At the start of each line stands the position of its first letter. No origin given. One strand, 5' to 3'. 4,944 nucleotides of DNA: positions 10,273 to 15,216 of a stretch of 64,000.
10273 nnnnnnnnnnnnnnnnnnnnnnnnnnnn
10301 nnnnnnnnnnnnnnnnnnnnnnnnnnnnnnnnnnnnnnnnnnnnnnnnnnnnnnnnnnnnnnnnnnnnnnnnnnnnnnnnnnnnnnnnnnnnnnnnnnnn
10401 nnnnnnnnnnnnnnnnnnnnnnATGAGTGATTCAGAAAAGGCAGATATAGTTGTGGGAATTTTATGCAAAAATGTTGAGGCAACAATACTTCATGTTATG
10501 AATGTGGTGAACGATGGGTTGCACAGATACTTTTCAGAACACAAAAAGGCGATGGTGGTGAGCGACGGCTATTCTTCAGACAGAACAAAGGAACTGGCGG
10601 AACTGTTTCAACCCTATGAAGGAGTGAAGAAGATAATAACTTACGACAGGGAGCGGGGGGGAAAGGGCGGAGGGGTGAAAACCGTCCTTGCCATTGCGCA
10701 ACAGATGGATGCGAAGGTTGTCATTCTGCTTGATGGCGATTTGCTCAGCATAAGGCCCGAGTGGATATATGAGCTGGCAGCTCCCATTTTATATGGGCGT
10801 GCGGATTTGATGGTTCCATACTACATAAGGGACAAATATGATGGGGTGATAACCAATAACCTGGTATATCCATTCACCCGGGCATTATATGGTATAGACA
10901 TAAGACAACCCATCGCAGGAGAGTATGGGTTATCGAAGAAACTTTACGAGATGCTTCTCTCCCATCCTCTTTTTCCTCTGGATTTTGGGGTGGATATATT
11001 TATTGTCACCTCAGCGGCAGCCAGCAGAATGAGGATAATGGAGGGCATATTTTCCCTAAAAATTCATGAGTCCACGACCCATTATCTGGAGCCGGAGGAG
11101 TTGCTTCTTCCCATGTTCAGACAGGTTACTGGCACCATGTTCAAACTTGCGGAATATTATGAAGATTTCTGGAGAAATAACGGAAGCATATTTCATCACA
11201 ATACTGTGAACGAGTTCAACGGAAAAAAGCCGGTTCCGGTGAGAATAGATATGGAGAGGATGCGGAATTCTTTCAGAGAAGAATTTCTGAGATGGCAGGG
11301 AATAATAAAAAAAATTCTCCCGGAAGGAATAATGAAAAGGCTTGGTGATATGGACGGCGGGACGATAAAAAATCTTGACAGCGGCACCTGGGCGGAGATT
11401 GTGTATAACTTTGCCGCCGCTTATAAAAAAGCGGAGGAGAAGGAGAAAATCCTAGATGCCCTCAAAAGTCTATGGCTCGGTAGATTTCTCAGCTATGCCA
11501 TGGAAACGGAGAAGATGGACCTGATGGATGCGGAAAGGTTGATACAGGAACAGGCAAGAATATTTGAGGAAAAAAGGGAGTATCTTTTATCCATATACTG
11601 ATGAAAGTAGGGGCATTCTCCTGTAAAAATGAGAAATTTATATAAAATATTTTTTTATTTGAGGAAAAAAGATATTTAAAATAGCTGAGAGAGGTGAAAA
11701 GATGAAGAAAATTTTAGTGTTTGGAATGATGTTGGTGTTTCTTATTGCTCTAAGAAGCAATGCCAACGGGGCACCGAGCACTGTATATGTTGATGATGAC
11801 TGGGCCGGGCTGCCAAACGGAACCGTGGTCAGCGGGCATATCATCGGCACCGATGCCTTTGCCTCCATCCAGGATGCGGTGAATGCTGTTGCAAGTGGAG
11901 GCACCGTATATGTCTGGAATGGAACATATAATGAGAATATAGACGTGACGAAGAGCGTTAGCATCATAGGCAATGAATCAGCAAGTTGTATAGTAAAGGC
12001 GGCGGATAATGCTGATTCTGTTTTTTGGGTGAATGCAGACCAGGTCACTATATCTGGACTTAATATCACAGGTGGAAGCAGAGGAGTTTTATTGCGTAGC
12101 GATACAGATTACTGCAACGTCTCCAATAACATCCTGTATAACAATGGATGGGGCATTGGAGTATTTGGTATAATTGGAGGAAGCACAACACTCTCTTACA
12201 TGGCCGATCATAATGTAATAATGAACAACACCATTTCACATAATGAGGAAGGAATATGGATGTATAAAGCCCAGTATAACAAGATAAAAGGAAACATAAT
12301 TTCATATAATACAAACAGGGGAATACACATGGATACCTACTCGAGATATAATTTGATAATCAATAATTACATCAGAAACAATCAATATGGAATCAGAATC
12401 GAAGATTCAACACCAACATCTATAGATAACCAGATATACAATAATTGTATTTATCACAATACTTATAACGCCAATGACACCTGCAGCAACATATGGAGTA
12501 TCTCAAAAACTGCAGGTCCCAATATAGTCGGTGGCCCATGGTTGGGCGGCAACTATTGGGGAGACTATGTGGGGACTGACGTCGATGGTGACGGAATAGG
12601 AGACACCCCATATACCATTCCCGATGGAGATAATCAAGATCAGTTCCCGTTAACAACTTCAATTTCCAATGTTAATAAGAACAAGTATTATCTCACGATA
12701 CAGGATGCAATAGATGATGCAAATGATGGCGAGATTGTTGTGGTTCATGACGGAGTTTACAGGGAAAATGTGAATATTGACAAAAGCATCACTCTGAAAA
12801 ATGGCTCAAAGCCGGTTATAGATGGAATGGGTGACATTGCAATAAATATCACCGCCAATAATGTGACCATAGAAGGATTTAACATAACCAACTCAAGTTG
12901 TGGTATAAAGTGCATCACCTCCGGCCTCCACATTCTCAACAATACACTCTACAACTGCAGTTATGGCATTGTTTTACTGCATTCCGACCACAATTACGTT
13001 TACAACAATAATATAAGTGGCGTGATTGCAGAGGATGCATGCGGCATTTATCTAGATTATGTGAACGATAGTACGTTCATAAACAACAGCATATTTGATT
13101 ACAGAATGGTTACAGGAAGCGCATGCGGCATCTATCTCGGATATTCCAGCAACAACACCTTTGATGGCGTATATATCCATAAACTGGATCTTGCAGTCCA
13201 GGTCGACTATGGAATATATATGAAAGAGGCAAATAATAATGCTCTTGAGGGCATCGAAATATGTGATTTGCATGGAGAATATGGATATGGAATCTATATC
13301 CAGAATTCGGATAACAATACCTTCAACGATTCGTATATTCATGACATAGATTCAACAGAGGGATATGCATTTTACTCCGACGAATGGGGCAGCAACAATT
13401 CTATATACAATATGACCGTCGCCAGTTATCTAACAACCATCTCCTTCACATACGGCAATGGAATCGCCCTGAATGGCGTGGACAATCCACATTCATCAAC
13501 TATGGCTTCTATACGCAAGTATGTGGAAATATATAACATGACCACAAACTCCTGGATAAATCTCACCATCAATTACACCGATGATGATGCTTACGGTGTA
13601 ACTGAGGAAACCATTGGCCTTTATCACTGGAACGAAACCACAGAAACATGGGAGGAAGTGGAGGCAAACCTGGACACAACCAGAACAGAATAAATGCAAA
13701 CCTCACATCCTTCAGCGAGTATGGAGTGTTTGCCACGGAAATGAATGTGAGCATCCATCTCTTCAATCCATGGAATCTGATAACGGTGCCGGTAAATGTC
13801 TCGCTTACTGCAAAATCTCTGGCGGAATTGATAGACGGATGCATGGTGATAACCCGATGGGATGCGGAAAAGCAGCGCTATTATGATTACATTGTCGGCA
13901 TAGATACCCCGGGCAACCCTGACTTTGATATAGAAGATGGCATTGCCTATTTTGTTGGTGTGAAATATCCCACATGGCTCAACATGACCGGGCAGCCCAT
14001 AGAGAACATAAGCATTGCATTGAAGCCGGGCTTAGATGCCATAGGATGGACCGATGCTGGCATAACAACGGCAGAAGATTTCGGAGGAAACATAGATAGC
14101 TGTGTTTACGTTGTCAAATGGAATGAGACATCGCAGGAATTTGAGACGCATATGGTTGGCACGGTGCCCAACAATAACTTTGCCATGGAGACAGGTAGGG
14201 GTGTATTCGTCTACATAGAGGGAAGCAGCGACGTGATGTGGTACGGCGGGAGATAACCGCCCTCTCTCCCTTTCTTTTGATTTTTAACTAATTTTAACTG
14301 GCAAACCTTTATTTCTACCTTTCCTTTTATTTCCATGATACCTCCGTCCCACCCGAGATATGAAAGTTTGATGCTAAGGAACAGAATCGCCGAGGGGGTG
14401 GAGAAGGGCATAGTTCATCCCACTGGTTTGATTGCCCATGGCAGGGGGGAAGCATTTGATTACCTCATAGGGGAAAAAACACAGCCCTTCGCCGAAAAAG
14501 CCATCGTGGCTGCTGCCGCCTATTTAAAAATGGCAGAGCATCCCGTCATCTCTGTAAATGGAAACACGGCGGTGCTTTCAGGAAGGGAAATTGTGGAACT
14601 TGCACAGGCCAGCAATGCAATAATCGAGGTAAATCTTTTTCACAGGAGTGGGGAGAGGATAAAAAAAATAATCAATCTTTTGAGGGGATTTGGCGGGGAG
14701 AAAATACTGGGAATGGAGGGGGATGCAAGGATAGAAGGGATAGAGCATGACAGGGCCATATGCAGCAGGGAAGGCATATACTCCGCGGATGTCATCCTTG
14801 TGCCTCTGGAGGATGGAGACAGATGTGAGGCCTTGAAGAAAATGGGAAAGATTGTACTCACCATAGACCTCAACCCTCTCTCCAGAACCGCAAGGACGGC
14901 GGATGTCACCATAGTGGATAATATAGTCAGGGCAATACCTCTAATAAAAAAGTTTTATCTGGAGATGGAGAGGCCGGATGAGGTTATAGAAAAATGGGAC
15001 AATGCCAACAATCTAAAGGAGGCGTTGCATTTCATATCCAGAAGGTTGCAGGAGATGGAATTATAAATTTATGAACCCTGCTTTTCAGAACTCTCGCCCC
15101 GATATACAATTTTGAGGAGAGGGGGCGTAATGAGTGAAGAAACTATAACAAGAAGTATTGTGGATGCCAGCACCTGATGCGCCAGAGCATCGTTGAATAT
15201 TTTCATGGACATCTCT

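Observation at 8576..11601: SerB-like phosphatase + MpgS-like (GT55) + GpgS-like (GT81) gene triplet: candidate glycosyl-glycerate compatible-solute pathway, possibly two-step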

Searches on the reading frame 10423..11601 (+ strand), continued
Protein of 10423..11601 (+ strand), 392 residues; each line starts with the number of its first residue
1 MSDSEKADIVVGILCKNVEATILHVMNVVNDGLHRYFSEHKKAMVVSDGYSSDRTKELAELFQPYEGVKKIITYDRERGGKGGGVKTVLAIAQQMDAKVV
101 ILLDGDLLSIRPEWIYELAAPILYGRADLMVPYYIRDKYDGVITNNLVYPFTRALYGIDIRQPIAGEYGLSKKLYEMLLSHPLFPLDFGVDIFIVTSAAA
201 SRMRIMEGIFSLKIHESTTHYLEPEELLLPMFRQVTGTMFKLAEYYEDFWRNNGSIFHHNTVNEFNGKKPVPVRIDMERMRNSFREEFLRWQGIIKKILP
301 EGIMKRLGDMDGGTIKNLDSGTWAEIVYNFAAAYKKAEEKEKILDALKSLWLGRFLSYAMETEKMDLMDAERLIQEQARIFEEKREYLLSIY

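Call 78: search_protein_families(library=ncbifam, proteins=[L169:1265-3187:+, L169:3201-3713:+, L169:2-1228:+, L167:2687-3712:+, L084:4847-5893:-], max_evalue=0.00001)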
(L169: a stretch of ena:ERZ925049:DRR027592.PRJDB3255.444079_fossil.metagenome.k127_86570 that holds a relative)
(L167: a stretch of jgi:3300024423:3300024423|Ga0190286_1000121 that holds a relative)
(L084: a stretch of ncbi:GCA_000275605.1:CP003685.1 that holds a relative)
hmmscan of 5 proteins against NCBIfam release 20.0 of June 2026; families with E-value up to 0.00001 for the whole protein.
L169:1265-3187:+ (640 aa): 4 families
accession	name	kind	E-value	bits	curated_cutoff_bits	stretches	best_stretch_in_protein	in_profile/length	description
NF010496.0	PRK13915.1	equivalog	4.4e-115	384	262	1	303-615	5-306/307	glucosyl-3-phosphoglycerate synthase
TIGR04182.1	glyco_TIGR04182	equivalog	3.8e-09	36.4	325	1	338-455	6-107/293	S-layer glycoprotein N-glycosyltransferase AglJ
NF040724.1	GpgS_Meth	equivalog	2.1e-07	30.1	700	1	402-563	118-293/402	glucosyl-3-phosphoglycerate synthase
TIGR04283.1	glyco_like_mftF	equivalog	9.7e-06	25.3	182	0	335-391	2-54/221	TIGR04283 family arsenosugar biosynthesis glycosyltransferase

L169:3201-3713:+ (170 aa): 14 families
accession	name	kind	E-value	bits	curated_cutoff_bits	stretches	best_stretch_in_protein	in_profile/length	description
NF045917.1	PhserinePhPspA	equivalog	1.6e-43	148.9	350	1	3-169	18-184/211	phosphoserine phosphatase PspA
TIGR03162.1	ribazole_cobC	equivalog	5.7e-39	133.4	162.9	1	3-165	15-174/176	alpha-ribazole phosphatase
NF005567.0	PRK07238.1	equivalog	3.1e-32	112.3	326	1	2-141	193-332/378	bifunctional RNase H/acid phosphatase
TIGR03848.1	MSMEG_4193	subfamily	4.9e-23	81.6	203.85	1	12-152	26-169/204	MSMEG_4193 family putative phosphomutase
NF011580.0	PRK15004.1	equivalog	4e-21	76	250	1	2-168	16-182/203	adenosylcobalamin/alpha-ribazole phosphatase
NF009994.0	PRK13463.1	equivalog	2.3e-18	66.7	277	1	3-156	19-172/203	phosphoserine phosphatase 1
NF002901.0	PRK03482.1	equivalog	7.7e-18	64.9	261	1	2-150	17-165/215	2,3-diphosphoglycerate-dependent phosphoglycerate mutase GpmB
NF038349.1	dPGM_arch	equivalog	6.2e-17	62.1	225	1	12-168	25-170/194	2,3-diphosphoglycerate-dependent phosphoglycerate mutase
NF009993.0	PRK13462.1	equivalog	1.5e-10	41.1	226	1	2-152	21-164/203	acid phosphatase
NF002339.0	PRK01295.1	equivalog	1.6e-09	37.5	316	1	5-135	21-158/206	2,3-bisphosphoglycerate-dependent phosphoglycerate mutase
TIGR01258.1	pgm_1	subfamily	3.5e-09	36.4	81.7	1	3-87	17-106/245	2,3-bisphosphoglycerate-dependent phosphoglycerate mutase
NF010713.0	PRK14115.1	equivalog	9e-09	35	305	1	2-87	17-107/248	2,3-diphosphoglycerate-dependent phosphoglycerate mutase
NF010718.0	PRK14120.1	equivalog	1.6e-07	30.9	366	1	4-95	22-119/249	phosphoglyceromutase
NF002217.0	PRK01112.1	equivalog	2.5e-06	27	320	0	4-48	19-63/228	2,3-bisphosphoglycerate-dependent phosphoglycerate mutase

L169:2-1228:+ (408 aa): 9 families
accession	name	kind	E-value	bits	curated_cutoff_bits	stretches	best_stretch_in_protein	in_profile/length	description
NF041101.1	manno_glu_gly_synth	equivalog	2.7e-15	56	640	1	63-239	74-250/431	mannosylglucosylglycerate synthase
TIGR04047.1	MSMEG_0565_glyc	hypoth_equivalog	5.4e-13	48.8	259.85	1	160-395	143-367/373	MSMEG_0565 family glycosyltransferase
NF038255.1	exopoly_VpsD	equivalog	2.7e-10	39.7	300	1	220-391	210-368/381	VpsD family glycosyltransferase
TIGR03449.1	mycothiol_MshA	equivalog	3.2e-10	39.5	462.5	1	164-378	173-376/406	D-inositol-3-phosphate glycosyltransferase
NF053787.1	GlcN_PG_synth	equivalog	6.1e-09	35.2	480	1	299-396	253-353/361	N-acetylglucosaminyl phosphatidylglycerol synthase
TIGR02149.1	glgA_Coryne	subfamily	4.3e-07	29.4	302.4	1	160-391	149-379/391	glycogen synthase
NF038295.1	EPS_HpsP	equivalog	1.5e-06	27.5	550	1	201-394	195-379/388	hormogonium polysaccharide biosynthesis glycosyltransferase HpsP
NF038229.1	Glyco4_Geo_Pelo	equivalog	3.3e-06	26.4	400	0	296-341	226-271/338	GPMC system family 4 glycosyltransferase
TIGR03999.1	thiol_BshA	equivalog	5e-06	25.7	273.7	1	220-377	206-343/375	N-acetyl-alpha-D-glucosaminyl L-malate synthase BshA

L167:2687-3712:+ (341 aa): 9 families
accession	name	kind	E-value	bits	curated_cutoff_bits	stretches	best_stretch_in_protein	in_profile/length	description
TIGR04380.1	myo_inos_iolG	equivalog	6.3e-43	146.9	355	1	21-336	17-329/330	inositol 2-dehydrogenase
NF040723.1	UDP-GlcNAcDh_Arch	equivalog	3e-37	128.8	450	1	16-330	15-301/302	UDP-N-acetylglucosamine 3-dehydrogenase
NF041392.1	XylDh_Gfo6_Halo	equivalog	5.7e-26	91.1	350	1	56-338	70-350/350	D-xylose 1-dehydrogenase Gfo6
NF052479.1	LevoglcsnDh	equivalog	9.7e-24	83.7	650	1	38-216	42-218/386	levoglucosan dehydrogenase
NF008607.0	PRK11579.1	subfamily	3.3e-12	46.1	330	1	1-199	1-189/346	oxidoreductase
NF007574.0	PRK10206.1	equivalog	3.5e-11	42.8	352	1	54-200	51-188/345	oxidoreductase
NF052679.1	InsChiInosDhIolG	equivalog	1.7e-09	37.1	540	1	42-234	38-221/343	bifunctional inositol 2-dehydrogenase/D-chiro-inositol 1-dehydrogenase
NF058563.1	BT_2159_fam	equivalog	6.1e-08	32.1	650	1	66-212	60-196/350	disaccharide 3-dehydrogenase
NF058561.1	BT_2158_fam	equivalog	7.9e-06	24.7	750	1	56-121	82-149/487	glycoside 3-dehydrogenase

L084:4847-5893:- (348 aa): 11 families
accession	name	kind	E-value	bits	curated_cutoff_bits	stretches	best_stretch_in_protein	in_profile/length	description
TIGR04380.1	myo_inos_iolG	equivalog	6.5e-57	192.9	355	1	5-337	2-330/330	inositol 2-dehydrogenase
NF040723.1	UDP-GlcNAcDh_Arch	equivalog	1.6e-50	172.3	450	1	5-330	1-301/302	UDP-N-acetylglucosamine 3-dehydrogenase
NF052679.1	InsChiInosDhIolG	equivalog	2.6e-28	99.1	540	1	5-342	3-331/343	bifunctional inositol 2-dehydrogenase/D-chiro-inositol 1-dehydrogenase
NF008607.0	PRK11579.1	subfamily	7e-24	84.5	330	1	1-216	1-214/346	oxidoreductase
NF052479.1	LevoglcsnDh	equivalog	4.6e-22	78.2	650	1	19-204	17-215/386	levoglucosan dehydrogenase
NF041392.1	XylDh_Gfo6_Halo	equivalog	2.8e-19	69.1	350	1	5-337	17-349/350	D-xylose 1-dehydrogenase Gfo6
NF007574.0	PRK10206.1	equivalog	2.7e-16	59.5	352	1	10-233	8-225/345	oxidoreductase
NF058561.1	BT_2158_fam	equivalog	2.1e-13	49.7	750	1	23-146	50-176/487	glycoside 3-dehydrogenase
NF009830.0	PRK13304.1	equivalog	1.7e-12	47.4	267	1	5-122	2-118/265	aspartate dehydrogenase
NF058563.1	BT_2159_fam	equivalog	8.1e-12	44.8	650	1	5-193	1-186/350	disaccharide 3-dehydrogenase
TIGR03855.1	NAD_NadX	equivalog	4.6e-08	32.9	206.55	1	31-122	2-94/229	aspartate dehydrogenase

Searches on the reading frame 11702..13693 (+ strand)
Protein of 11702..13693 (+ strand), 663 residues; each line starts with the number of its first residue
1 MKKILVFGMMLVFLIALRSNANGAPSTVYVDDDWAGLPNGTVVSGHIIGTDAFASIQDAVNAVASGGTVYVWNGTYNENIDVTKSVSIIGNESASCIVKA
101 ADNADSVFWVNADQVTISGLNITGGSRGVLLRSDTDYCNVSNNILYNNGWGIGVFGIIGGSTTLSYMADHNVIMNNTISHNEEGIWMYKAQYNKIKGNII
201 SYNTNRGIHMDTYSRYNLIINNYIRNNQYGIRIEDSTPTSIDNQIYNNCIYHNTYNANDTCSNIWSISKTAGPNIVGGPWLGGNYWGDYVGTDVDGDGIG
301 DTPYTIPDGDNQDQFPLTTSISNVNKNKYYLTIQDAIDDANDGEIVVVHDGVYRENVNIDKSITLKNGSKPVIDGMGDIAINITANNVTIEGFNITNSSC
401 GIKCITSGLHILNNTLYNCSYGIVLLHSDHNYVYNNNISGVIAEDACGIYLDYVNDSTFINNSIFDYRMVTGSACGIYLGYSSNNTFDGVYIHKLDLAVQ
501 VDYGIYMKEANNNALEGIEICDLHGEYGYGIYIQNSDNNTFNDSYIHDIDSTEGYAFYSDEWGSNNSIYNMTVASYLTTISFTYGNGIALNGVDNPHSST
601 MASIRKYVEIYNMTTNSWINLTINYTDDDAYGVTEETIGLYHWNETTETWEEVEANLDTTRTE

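Call 3: search_protein_families(library=pfam, proteins=[window:11702-13693:+], max_evalue=0.01)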
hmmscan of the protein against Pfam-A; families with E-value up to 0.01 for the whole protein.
window:11702-13693:+ (663 aa): 2 families
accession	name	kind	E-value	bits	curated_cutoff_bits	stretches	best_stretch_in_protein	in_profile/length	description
PF05048.19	NosD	-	7.9e-38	130.5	23.6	3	62-291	3-212/212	Periplasmic copper-binding protein (NosD)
PF13229.12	Beta_helix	-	5.3e-26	91.6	25.9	3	107-251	3-140/158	Right handed beta helix region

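Call 4: search_protein_families(library=ncbifam, proteins=[window:11702-13693:+], max_evalue=0.01)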
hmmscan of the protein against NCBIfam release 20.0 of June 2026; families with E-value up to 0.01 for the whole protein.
window:11702-13693:+ (663 aa): 3 families
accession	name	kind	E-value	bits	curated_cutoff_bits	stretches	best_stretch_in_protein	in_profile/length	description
TIGR04247.1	NosD_copper_fam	subfamily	3.9e-48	163.9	300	4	333-490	1-165/377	nitrous oxide reductase family maturation protein NosD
TIGR03804.1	para_beta_helix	repeat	1.3e-18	66.4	19.45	3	170-205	9-44/44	parallel beta-helix repeat protein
NF047854.1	LIC10774_subfam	equivalog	3.6e-06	26.1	380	0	52-235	79-275/358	LIC10774/LIC10365 family surface protein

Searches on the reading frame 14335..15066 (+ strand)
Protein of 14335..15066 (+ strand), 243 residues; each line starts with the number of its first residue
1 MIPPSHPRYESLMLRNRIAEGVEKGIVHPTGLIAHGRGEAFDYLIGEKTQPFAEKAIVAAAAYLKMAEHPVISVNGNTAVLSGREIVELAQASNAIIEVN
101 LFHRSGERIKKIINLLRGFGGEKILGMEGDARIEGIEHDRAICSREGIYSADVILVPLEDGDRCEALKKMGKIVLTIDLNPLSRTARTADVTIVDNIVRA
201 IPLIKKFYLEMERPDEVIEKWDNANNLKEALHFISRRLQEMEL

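Call 3: search_protein_families(library=pfam, proteins=[window:14335-15066:+], max_evalue=0.01)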
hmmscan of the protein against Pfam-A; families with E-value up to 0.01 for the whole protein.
window:14335-15066:+ (243 aa): 1 family
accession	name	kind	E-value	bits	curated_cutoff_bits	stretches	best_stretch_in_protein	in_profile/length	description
PF02006.22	PPS_PS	-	3.5e-71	238.8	26.4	1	65-234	2-176/176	Phosphopantothenate/pantothenate synthetase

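Call 4: search_protein_families(library=ncbifam, proteins=[window:14335-15066:+], max_evalue=0.01)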
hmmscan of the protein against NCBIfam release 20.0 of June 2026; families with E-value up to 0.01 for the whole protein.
window:14335-15066:+ (243 aa): 3 families
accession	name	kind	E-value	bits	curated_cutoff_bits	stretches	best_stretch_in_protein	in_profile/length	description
NF010324.0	PRK13761.1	subfamily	5.2e-106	353.5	227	1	1-242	3-249/252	phosphopantothenate/pantothenate synthetase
NF041123.1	phpantohe_syn_Arch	equivalog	1.2e-97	325.5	300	1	1-212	1-211/213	4-phosphopantoate--beta-alanine ligase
NF006122.0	PRK08266.1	subfamily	0.0064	15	571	0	52-97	190-234/543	hypothetical protein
